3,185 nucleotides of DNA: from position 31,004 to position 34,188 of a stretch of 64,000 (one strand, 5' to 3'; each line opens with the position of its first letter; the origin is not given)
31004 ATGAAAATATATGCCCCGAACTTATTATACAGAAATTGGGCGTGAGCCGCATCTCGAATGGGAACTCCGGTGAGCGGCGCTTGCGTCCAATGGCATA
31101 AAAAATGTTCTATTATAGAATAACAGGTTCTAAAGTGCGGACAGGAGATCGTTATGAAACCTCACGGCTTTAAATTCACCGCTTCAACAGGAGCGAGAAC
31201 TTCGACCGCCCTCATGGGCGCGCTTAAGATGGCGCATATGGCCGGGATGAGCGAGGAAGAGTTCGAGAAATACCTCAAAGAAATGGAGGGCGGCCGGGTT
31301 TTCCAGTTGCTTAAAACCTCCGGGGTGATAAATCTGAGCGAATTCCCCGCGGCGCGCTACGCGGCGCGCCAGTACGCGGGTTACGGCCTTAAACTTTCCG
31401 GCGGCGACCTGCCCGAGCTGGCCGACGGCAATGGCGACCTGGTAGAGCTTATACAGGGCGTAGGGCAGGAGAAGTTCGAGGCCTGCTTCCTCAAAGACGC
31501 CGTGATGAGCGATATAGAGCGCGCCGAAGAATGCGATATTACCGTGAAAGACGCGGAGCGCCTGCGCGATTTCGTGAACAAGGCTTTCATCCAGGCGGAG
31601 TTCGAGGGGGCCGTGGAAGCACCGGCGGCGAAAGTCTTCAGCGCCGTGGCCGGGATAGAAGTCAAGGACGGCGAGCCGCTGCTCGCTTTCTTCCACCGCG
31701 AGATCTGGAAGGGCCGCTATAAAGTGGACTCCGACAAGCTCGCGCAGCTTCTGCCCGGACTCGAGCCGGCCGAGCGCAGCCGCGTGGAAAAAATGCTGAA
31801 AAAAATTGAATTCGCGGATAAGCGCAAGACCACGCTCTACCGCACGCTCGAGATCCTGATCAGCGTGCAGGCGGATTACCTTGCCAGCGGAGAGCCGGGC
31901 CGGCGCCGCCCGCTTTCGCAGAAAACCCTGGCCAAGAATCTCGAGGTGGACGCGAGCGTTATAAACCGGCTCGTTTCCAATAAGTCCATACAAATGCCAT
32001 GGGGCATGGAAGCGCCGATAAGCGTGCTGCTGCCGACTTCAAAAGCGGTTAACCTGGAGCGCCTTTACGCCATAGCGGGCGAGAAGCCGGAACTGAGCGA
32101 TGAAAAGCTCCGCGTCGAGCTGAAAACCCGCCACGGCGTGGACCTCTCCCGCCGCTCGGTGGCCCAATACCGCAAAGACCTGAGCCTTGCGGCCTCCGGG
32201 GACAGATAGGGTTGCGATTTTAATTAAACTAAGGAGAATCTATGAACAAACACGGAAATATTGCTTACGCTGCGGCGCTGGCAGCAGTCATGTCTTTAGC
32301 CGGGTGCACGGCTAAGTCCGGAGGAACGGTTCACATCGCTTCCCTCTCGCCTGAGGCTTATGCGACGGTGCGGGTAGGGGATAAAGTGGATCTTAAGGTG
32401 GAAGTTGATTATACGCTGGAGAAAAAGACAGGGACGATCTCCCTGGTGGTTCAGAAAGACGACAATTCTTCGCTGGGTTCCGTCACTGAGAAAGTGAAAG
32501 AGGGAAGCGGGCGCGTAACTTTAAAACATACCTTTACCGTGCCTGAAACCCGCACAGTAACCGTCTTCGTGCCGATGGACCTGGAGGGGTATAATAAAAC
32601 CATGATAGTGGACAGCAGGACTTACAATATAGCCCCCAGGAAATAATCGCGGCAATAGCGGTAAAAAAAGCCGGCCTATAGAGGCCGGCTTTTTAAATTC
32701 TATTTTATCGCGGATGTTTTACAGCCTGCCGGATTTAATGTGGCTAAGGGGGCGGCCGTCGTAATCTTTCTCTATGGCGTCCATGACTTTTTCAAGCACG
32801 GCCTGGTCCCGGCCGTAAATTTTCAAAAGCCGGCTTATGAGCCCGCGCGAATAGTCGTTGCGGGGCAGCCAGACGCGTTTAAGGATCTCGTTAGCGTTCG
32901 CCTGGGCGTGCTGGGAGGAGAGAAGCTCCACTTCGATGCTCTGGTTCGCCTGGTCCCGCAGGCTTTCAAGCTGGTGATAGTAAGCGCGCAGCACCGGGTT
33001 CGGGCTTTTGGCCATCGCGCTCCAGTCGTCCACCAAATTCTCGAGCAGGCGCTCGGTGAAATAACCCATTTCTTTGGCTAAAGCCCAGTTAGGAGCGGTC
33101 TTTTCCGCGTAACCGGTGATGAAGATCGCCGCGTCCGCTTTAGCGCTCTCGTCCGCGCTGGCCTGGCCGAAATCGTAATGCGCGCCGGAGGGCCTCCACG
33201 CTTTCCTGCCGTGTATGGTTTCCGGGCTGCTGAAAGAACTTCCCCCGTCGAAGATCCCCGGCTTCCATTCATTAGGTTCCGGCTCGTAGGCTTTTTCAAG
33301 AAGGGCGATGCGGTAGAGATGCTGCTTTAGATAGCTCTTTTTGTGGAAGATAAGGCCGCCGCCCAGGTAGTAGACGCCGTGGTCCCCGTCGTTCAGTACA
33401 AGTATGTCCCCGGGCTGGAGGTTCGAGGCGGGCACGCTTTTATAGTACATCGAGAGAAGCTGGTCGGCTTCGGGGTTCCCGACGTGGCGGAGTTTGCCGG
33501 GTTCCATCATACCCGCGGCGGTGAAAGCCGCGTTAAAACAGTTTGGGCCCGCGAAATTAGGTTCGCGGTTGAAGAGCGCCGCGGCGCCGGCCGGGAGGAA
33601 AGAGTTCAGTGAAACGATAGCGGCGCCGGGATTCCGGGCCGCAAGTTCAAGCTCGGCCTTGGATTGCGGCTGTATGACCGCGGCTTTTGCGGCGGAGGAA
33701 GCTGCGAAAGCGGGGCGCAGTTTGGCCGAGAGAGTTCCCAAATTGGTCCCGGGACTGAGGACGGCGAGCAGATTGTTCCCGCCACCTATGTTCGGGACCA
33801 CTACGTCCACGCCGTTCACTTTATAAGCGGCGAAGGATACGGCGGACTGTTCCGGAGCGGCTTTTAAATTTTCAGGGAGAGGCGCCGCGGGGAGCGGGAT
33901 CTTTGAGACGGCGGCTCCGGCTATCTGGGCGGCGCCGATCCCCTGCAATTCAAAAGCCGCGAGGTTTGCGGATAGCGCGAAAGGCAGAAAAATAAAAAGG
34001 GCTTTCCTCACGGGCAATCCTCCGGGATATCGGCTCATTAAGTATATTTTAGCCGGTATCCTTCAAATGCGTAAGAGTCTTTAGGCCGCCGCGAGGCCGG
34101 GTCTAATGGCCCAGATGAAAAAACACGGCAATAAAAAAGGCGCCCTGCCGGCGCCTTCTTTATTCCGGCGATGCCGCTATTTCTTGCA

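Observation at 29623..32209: Short, divergent sigma-54 paralog behind a sigma-54-type promoter, divergent from the activator and sharing its UAS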

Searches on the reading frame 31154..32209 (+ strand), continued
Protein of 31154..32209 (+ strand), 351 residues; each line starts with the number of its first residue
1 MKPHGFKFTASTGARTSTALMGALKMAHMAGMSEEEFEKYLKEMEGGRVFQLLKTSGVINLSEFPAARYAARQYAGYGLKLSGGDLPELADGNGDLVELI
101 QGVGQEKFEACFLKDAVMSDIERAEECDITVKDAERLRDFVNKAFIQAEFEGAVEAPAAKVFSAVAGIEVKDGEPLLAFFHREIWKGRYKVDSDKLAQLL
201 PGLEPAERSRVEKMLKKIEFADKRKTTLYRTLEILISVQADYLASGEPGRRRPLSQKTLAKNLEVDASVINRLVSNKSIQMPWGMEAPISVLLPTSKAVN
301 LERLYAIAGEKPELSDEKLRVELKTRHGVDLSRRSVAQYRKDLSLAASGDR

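Call 96: find_encoding_contigs(protein=P0128, flank=6000, max_places=2)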
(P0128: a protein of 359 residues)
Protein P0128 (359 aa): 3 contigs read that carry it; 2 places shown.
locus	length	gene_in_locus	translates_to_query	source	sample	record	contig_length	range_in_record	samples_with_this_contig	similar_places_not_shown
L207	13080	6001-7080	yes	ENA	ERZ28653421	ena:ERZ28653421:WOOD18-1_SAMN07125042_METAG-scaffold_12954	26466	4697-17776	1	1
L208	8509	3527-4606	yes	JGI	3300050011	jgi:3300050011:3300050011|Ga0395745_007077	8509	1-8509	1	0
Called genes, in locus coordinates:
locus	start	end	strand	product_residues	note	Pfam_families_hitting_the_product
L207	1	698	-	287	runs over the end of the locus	-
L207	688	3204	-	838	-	PF11130:TraC_F_IV, PF01935:DUF87 (weak), PF19044:P-loop_TraG, PF12846:AAA_10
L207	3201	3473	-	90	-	-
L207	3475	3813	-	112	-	PF04956:TrbC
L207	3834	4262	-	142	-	PF00072:Response_reg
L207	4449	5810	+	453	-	PF00072:Response_reg, PF00158:Sigma54_activat, PF00493:MCM (weak), PF13191:AAA_16 (weak), PF14532:Sigma54_activ_2, PF00004:AAA, PF07728:AAA_5, PF25601:AAA_lid_14, +1 more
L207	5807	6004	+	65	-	-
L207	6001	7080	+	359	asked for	PF04552:Sigma54_DBD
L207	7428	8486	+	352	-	-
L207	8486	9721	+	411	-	PF07690:MFS_1 (weak)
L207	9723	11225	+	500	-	PF00496:SBP_bac_5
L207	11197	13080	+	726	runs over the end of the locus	PF02518:HATPase_c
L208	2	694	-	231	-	?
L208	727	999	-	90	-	-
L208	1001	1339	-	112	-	PF04956:TrbC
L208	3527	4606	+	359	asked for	PF04552:Sigma54_DBD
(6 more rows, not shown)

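Call 97: find_encoding_contigs(protein=P0138, flank=6000, max_places=2)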
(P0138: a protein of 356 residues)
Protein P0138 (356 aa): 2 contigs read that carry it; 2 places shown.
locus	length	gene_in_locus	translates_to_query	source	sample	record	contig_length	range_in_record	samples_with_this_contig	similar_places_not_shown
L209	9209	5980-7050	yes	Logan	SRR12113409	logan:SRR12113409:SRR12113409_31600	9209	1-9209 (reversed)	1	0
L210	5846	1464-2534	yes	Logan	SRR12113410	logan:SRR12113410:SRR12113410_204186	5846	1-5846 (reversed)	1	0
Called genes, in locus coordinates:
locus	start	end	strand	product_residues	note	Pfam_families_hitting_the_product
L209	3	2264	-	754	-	?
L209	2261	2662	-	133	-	PF00072:Response_reg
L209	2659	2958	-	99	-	-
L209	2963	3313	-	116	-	-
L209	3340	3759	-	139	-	PF00072:Response_reg, PF23198:PDE8A_N (weak)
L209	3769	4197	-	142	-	PF00072:Response_reg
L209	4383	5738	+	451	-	PF00072:Response_reg, PF00158:Sigma54_activat, PF13191:AAA_16 (weak), PF01078:Mg_chelatase (faint), PF14532:Sigma54_activ_2, PF00004:AAA, PF07728:AAA_5, PF25601:AAA_lid_14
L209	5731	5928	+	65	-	-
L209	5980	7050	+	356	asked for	PF04552:Sigma54_DBD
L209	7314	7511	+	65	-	-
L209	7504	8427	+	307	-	PF04055:Radical_SAM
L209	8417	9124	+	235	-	-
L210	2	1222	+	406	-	?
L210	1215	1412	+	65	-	-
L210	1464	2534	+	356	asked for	PF04552:Sigma54_DBD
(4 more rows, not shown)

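Call 100: find_encoding_contigs(protein=P0137, flank=5000, max_places=1)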
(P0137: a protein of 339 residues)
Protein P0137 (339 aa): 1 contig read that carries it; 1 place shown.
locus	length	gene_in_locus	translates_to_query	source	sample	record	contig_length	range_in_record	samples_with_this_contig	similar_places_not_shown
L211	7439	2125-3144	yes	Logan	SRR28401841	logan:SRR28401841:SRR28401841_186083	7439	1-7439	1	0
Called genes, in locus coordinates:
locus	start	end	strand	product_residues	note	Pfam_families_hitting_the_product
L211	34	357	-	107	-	PF04956:TrbC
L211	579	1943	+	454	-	PF00072:Response_reg, PF00158:Sigma54_activat, PF01078:Mg_chelatase (faint), PF13191:AAA_16 (weak), PF14532:Sigma54_activ_2, PF00004:AAA, PF07728:AAA_5, PF25601:AAA_lid_14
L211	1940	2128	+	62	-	-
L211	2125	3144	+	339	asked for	PF04552:Sigma54_DBD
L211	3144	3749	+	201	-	PF00856:SET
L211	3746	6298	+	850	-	PF00672:HAMP, PF02518:HATPase_c, PF00072:Response_reg (faint)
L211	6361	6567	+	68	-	-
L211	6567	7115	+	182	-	PF14907:NTP_transf_5 (weak)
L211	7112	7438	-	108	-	?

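Call 101: find_encoding_contigs(protein=P0140, flank=5000, max_places=1)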
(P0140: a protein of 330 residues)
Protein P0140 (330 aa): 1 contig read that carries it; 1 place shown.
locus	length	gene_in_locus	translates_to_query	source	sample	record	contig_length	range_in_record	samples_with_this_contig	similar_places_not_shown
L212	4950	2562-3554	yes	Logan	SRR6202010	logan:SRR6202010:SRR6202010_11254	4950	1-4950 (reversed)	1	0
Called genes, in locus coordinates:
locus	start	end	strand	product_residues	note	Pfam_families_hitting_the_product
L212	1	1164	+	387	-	?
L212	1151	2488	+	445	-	PF00072:Response_reg, PF00158:Sigma54_activat, PF14532:Sigma54_activ_2, PF00004:AAA (weak), PF07728:AAA_5, PF25601:AAA_lid_14 (weak)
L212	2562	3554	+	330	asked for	PF13545:HTH_Crp_2 (faint), PF04552:Sigma54_DBD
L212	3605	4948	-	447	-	?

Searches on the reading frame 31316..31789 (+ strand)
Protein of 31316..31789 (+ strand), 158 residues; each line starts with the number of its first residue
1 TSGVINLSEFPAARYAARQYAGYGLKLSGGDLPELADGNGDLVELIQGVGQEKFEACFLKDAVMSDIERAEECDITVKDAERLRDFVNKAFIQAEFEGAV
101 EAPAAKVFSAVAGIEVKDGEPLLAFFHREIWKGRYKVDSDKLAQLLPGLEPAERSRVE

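Call 57: predict_structure(alignment_id=A4)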
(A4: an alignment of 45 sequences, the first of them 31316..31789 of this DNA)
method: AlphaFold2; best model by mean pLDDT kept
length: 158 residues; sequences in the alignment: 45
mean_pLDDT: 62.7   pTM: 0.44
mean pLDDT of the five models: 62.7, 60.3, 56.6, 55.6, 52.4
residues with pLDDT >= 90: 12; 70-90: 52; 50-70: 53; < 50: 41
segments of 3 or more residues with pLDDT < 50: 15-39, 101-109
pLDDT, mean of each block of 10 residues (from residue 1): 57 44 29 42 79 80 80 92 76 56 43 59 52 61 82 72
secondary structure, 60 per line:
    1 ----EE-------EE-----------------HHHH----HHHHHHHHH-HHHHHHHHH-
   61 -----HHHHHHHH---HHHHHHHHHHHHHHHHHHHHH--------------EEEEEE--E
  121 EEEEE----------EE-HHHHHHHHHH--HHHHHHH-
elements in order: H33-36 H41-49 H51-59 H66-73 H77-97 E112-117 E120-125 H139-148 H151-157

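Call 60: fold_search(model_id=the predicted structure, library=pdb)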
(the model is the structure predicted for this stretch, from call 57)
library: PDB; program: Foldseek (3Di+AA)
matches with E <= 10: 412; with E <= 0.001: 0
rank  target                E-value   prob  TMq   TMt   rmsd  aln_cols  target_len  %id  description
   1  6pco_A                1.6e-01  0.07  0.13  0.15  17.3       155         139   12  Mechanism for regulation of DNA binding of Bordetella bronchiseptica BpsR by 6-hydroxynicotinic acid (released 2019-11-06)
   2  7kfq                  1.8e-01  0.20  0.20  0.23  15.6       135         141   15  Crystal structure of the MarR family transcriptional regulator from Variovorax paradoxus bound to 1H-Indole-3-Carboxylic (released 2021-11-10)
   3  7kfs                  3.2e-01  0.15  0.20  0.22  15.2       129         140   12  Crystal structure of the MarR family transcriptional regulator from Variovorax paradoxus bound to Benzoic Acid (released 2021-11-10)
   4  4em0                  3.9e-01  0.12  0.19  0.20  17.1       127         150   13  staphylococcus aureus MarR in complex with salicylate and kanamycin (released 2013-04-17)
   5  4omz_B                4.2e-01  0.11  0.19  0.28  15.4       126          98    8  Crystal Structure of NolR from Sinorhizobium fredii (released 2014-04-16)
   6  4a6d                  4.4e-01  0.20  0.22  0.12  11.3       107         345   14  Crystal structure of human N-acetylserotonin methyltransferase (ASMT) in complex with SAM (released 2012-11-07)
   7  4pgh_A                4.4e-01  0.15  0.21  0.12  10.5       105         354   14  Caffeic acid O-methyltransferase from Sorghum bicolor (released 2014-07-02)
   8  3e6m_C                4.4e-01  0.05  0.13  0.14  17.9       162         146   11  The crystal structure of a MarR family transcriptional regulator from Silicibacter pomeroyi DSS. (released 2008-09-02)
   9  3e6m_F                5.4e-01  0.08  0.19  0.20  15.9       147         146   14  The crystal structure of a MarR family transcriptional regulator from Silicibacter pomeroyi DSS. (released 2008-09-02)
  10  3e6m_E                6.1e-01  0.07  0.18  0.19  17.9       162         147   12  The crystal structure of a MarR family transcriptional regulator from Silicibacter pomeroyi DSS. (released 2008-09-02)
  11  4zzl_A                6.1e-01  0.05  0.16  0.16  19.0       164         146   10  MexR R21W derepressor mutant causing multidrug resistance in P. aeruginosa by mexAB-oprM efflux pump expression (released 2016-07-27)
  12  3bj6_B                6.6e-01  0.13  0.23  0.24  15.0       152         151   12  Crystal structure of MarR family transcription regulator SP03579 (released 2007-12-18)
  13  3bj6_A                6.6e-01  0.13  0.23  0.24  15.0       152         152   12  Crystal structure of MarR family transcription regulator SP03579 (released 2007-12-18)
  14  7oyk_DDD              7.0e-01  0.25  0.25  0.39  12.5       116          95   10  DNA-binding domain of CggR in complex with the DNA operator (released 2021-11-10)
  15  9w4w                  7.0e-01  0.15  0.24  0.25  13.9       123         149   12  Structure of transcription factor in complex with L-Ile (released 2026-03-25)
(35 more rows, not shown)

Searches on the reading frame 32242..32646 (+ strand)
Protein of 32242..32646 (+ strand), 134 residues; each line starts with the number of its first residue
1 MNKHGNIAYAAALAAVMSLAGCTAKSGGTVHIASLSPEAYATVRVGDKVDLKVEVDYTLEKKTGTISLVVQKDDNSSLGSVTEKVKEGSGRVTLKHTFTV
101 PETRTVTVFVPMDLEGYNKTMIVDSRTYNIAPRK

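Call 3: search_protein_families(library=pfam, proteins=[window:32242-32646:+], max_evalue=1)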
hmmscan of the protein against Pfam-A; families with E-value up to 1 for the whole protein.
window:32242-32646:+ (134 aa): 5 families
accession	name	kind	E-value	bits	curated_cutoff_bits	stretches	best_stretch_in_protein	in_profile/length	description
PF16640.11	Big_3_5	-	0.00033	21.6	35.5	1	41-108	6-67/88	Bacterial Ig-like domain (group 3)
PF25507.1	OB_POT1A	-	0.096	12.9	27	1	10-79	15-81/127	POT1A-like, OB fold domain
PF03793.24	PASTA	-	0.12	12.8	23.2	1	28-53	39-62/64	PASTA domain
PF23274.1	DUF7077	-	0.12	12.6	27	0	26-65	68-114/122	Domain of unknown function (DUF7077)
PF10342.15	Kre9_KNH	-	0.18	13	24.6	1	36-104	1-69/94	Kre9/KNH-like N-terminal Ig-like domain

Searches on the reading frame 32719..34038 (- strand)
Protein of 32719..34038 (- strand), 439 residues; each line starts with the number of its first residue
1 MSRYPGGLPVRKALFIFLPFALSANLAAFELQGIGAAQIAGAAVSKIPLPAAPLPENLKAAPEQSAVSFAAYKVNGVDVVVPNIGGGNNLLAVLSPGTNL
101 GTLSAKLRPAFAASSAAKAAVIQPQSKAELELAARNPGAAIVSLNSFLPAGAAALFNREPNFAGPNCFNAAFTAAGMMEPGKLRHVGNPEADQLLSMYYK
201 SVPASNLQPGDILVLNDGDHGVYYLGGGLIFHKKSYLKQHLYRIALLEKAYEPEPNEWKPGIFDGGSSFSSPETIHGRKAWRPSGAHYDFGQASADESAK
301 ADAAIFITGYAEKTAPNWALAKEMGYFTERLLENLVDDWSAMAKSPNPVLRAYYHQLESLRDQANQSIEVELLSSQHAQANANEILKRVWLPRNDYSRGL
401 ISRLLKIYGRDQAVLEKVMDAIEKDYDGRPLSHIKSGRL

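Call 3: search_protein_families(library=pfam, proteins=[window:32719-34038:-], max_evalue=1)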
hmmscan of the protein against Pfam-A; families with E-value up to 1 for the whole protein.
window:32719-34038:- (439 aa): 1 family
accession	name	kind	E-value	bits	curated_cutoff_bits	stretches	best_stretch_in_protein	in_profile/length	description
PF00877.26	NLPC_P60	-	0.074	13.5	23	1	198-235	42-82/105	NlpC/P60 family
